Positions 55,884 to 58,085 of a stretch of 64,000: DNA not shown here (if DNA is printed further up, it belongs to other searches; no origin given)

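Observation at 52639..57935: Tandem Agl23/TIGR03663-like giant membrane proteins: one intact with an NHL propeller, one with degraded signature residues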

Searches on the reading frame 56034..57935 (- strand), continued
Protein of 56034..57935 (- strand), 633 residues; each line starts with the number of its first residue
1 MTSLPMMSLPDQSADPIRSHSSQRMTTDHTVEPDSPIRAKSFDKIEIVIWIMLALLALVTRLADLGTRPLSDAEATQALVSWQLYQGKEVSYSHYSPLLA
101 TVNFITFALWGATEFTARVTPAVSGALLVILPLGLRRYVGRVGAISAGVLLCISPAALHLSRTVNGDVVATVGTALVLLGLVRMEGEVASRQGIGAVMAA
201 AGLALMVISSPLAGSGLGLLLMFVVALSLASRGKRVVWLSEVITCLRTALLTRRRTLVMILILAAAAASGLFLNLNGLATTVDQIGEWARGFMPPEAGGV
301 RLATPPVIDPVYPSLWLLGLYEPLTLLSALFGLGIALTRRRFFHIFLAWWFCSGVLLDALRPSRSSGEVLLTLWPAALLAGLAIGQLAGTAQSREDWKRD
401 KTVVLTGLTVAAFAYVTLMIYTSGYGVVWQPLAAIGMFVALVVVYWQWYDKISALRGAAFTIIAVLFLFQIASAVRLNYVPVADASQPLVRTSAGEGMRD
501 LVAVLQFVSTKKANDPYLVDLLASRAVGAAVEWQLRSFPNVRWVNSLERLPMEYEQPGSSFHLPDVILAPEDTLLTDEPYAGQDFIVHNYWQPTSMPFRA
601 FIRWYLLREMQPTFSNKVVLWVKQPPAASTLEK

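Call 52: fold_search(model_id=the predicted structure, library=pdb)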
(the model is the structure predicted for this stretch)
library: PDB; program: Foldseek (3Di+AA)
matches with E <= 10: 288; with E <= 0.001: 28
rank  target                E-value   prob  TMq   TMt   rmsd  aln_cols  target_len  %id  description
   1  5ezm                  6.9e-10  1.00  0.52  0.60   9.0       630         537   14  Crystal Structure of ArnT from Cupriavidus metallidurans in the apo state (released 2016-02-17)
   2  5f15                  1.0e-09  1.00  0.51  0.58   9.6       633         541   14  Crystal Structure of ArnT from Cupriavidus metallidurans bound to Undecaprenyl phosphate (released 2016-02-17)
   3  7e9s_A                4.5e-08  1.00  0.46  0.35  11.7       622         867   14  Archaeal oligosaccharyltransferase AglB from Archaeoglobus fulgidus in complex with an inhibitory peptide and a dolich (released 2021-09-08)
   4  3wak                  1.7e-07  1.00  0.44  0.34  12.0       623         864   14  Crystal structure of the Archaeoglobus fulgidus oligosaccharyltransferase (O29867_ARCFU) in the apo form (released 2013-10-30)
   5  5gmy_A                4.0e-07  1.00  0.43  0.34  11.6       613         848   14  Crystal structure of the Archaeoglobus fulgidus oligosaccharyltransferase (O29867_ARCFU) tethered with an acceptor pep (released 2017-02-01)
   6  8b6l_I                6.7e-07  1.00  0.46  0.43  11.2       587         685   11  Subtomogram average of the human Sec61-TRAP-OSTA-translocon (released 2022-12-07)
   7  9n9j_I                1.1e-06  1.00  0.43  0.40  14.2       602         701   12  Structure of a GRP94 folding intermediate engaged with a CCDC134- and FKBP11-bound secretory translocon (released 2025-11-19)
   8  9s6u_A                1.4e-06  1.00  0.45  0.50   9.7       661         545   13  Ternary cryo-EM structure of human ALG9 with Dol25-PP-GlcNAc2Man8, Dol25-P-Man and Fab (released 2026-03-18)
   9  8age_A                3.1e-06  1.00  0.43  0.42  12.4       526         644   12  Structure of yeast oligosaccharylransferase complex with acceptor peptide bound (released 2022-12-07)
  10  3waj                  3.7e-06  1.00  0.40  0.33  13.0       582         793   13  Crystal structure of the Archaeoglobus fulgidus oligosaccharyltransferase (O29867_ARCFU) complex with Zn and sulfate (released 2013-10-30)
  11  9s6t_A                4.2e-06  1.00  0.47  0.59   8.9       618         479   12  Ternary cryo-EM structure of chicken ALG12 with Dol25-PP-GlcNAc2Man7, Dol25-P-Man, and Fab (released 2026-03-18)
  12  6s7o_A                4.8e-06  1.00  0.43  0.42  12.6       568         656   11  Cryo-EM structure of human oligosaccharyltransferase complex OST-A (released 2019-12-18)
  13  7oci_F                5.0e-06  1.00  0.42  0.42  13.3       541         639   12  Cryo-EM structure of yeast Ost6p containing oligosaccharyltransferase complex (released 2022-02-16)
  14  8pn9_A                6.7e-06  1.00  0.45  0.44  12.3       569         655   12  Structure of human oligosaccharyltransferase OST-A complex bound to NGI-1 (released 2024-05-08)
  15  6ezn_F                7.0e-06  1.00  0.41  0.40  14.6       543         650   12  Cryo-EM structure of the yeast oligosaccharyltransferase (OST) complex (released 2018-01-17)
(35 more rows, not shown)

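Call 77: search_protein_families(library=ncbifam, proteins=[P0126, P0131, P0132, P0141, P0150, P0200, P0250, P0288, L006:183-2414:+], max_evalue=0.001)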
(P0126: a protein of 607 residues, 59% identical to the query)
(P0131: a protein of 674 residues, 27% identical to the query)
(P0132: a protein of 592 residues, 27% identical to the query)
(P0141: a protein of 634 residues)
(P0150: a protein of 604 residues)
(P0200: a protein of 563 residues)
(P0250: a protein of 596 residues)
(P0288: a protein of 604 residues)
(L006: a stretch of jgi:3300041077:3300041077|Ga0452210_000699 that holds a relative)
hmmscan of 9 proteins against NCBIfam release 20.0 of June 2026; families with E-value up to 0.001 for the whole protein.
P0126 (607 aa): 1 family
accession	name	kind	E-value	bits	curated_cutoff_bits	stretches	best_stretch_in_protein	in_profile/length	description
TIGR03663.1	TIGR03663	subfamily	6.5e-20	71.5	126.25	1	28-492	6-412/435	flippase activity-associated protein Agl23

P0131 (674 aa): 1 family
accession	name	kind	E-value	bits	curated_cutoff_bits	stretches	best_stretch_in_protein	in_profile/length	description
TIGR03663.1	TIGR03663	subfamily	2e-23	83.1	126.25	1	48-223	3-181/435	flippase activity-associated protein Agl23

P0132 (592 aa): 1 family
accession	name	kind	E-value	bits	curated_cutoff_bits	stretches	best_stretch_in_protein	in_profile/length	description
TIGR03663.1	TIGR03663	subfamily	9.3e-19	67.7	126.25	1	15-177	4-159/435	flippase activity-associated protein Agl23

P0141 (634 aa): 1 family
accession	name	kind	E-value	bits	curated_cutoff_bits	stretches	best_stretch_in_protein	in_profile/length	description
TIGR03663.1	TIGR03663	subfamily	1.7e-25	89.9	126.25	1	51-517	4-412/435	flippase activity-associated protein Agl23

P0150 (604 aa): 1 family
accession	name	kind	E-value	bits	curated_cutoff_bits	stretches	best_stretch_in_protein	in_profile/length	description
TIGR03663.1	TIGR03663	subfamily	5.8e-14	51.9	126.25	1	43-400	4-337/435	flippase activity-associated protein Agl23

P0200 (563 aa): 1 family
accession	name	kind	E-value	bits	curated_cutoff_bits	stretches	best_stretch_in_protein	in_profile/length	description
TIGR03663.1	TIGR03663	subfamily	5.6e-33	114.6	126.25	1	7-472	7-429/435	flippase activity-associated protein Agl23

P0250 (596 aa): 1 family
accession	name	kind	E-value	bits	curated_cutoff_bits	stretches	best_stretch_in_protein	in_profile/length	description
TIGR03663.1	TIGR03663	subfamily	3.9e-23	82.2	126.25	1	36-379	7-366/435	flippase activity-associated protein Agl23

P0288 (604 aa): 1 family
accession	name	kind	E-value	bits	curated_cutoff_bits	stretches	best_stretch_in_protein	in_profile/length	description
TIGR03663.1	TIGR03663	subfamily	7.3e-25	87.9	126.25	1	25-492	3-409/435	flippase activity-associated protein Agl23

L006:183-2414:+ (743 aa): 0 families

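Call 79: list_cluster_members(proteins=[P0141, P0147, P0150, P0165, P0200, P0240, P0250, P0288, P0001, P0121])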
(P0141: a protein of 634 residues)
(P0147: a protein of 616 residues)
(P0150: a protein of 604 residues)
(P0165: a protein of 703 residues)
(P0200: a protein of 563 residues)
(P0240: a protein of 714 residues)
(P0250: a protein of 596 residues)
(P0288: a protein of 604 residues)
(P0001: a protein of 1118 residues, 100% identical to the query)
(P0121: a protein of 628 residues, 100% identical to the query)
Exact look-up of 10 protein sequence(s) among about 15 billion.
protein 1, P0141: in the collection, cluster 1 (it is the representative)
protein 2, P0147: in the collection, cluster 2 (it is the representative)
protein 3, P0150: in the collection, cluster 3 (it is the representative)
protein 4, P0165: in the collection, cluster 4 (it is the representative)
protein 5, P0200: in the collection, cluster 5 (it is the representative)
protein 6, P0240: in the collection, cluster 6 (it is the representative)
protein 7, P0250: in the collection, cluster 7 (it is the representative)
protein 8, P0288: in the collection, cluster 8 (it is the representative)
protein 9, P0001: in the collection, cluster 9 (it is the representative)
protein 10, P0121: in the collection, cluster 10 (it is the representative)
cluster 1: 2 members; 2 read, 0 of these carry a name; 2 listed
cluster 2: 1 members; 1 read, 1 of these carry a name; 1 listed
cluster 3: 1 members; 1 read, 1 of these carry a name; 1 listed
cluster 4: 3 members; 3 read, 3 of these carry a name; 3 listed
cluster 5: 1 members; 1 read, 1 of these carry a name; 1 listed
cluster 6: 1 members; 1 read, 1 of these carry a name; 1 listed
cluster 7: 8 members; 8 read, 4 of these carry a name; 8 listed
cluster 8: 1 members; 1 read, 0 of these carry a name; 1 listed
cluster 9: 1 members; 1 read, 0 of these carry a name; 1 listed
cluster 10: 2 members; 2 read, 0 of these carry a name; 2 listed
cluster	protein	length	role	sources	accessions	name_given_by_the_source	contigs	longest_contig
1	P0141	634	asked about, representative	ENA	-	-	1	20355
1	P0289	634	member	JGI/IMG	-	-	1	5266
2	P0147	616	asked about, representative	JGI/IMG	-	predicted membrane-bound mannosyltransferase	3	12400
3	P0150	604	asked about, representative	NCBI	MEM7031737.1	MAG: hypothetical protein AAF629_19440 [Chloroflexota bacterium]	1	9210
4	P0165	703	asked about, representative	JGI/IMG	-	hypothetical protein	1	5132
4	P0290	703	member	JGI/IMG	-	hypothetical protein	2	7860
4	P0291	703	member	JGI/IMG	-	hypothetical protein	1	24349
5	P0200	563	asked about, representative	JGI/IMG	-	uncharacterized protein (TIGR03663 family)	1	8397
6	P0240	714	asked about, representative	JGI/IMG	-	uncharacterized protein (TIGR03663 family)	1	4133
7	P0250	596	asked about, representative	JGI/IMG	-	hypothetical protein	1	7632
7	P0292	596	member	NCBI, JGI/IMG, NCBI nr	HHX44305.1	MAG TPA: hypothetical protein GX714_10020 [Chloroflexi bacterium] | hypothetical protein | hypothetical protein [Chloroflexota bacterium]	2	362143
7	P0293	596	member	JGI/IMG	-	hypothetical protein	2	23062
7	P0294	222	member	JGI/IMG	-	hypothetical protein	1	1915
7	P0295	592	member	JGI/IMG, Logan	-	-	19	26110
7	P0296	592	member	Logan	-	-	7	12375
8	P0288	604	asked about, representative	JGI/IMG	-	-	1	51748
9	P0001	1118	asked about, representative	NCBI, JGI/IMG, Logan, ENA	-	-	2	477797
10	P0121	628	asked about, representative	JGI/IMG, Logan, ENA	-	-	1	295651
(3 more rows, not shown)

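Call 85: search_solved_structures(query=A1, max_evalue=1, show_alignments=1)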
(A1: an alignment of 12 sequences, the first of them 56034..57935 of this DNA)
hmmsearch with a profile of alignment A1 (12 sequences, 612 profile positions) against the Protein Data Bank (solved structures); distinct sequences matched with E-value up to 1: 12.
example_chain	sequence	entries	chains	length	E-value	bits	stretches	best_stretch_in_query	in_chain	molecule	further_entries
4x5m_A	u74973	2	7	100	0.19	13.1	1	132-196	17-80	Uncharacterized protein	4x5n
7jlu_B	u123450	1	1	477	0.48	11.7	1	283-315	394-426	XopQ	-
9e68_G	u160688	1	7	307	0.54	11.6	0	192-259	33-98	MscS/YnaI chimera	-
6urt_G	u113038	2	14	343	0.63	11.3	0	194-259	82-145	Low conductance mechanosensitive channel YnaI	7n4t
9e65_A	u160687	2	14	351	0.66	11.3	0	194-259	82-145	Low conductance mechanosensitive channel YnaI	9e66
5y4o_A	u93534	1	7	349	0.66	11.3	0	194-259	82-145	Low conductance mechanosensitive channel YnaI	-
9e63_A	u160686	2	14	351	0.68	11.2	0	194-259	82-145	Low conductance mechanosensitive channel YnaI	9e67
9h95_A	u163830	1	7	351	0.68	11.2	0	194-259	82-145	Low conductance mechanosensitive channel YnaI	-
9e62_A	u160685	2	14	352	0.68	11.2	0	194-259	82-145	Low conductance mechanosensitive channel YnaI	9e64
4kl0_A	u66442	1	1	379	0.8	11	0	284-314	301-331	Putative uncharacterized protein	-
4p5f_A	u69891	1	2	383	0.82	11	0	284-314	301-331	Inosine-uridine nucleoside N-ribohydrolase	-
6zye_E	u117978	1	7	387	0.99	10.7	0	194-259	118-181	YnaI,Low conductance mechanosensitive channel YnaI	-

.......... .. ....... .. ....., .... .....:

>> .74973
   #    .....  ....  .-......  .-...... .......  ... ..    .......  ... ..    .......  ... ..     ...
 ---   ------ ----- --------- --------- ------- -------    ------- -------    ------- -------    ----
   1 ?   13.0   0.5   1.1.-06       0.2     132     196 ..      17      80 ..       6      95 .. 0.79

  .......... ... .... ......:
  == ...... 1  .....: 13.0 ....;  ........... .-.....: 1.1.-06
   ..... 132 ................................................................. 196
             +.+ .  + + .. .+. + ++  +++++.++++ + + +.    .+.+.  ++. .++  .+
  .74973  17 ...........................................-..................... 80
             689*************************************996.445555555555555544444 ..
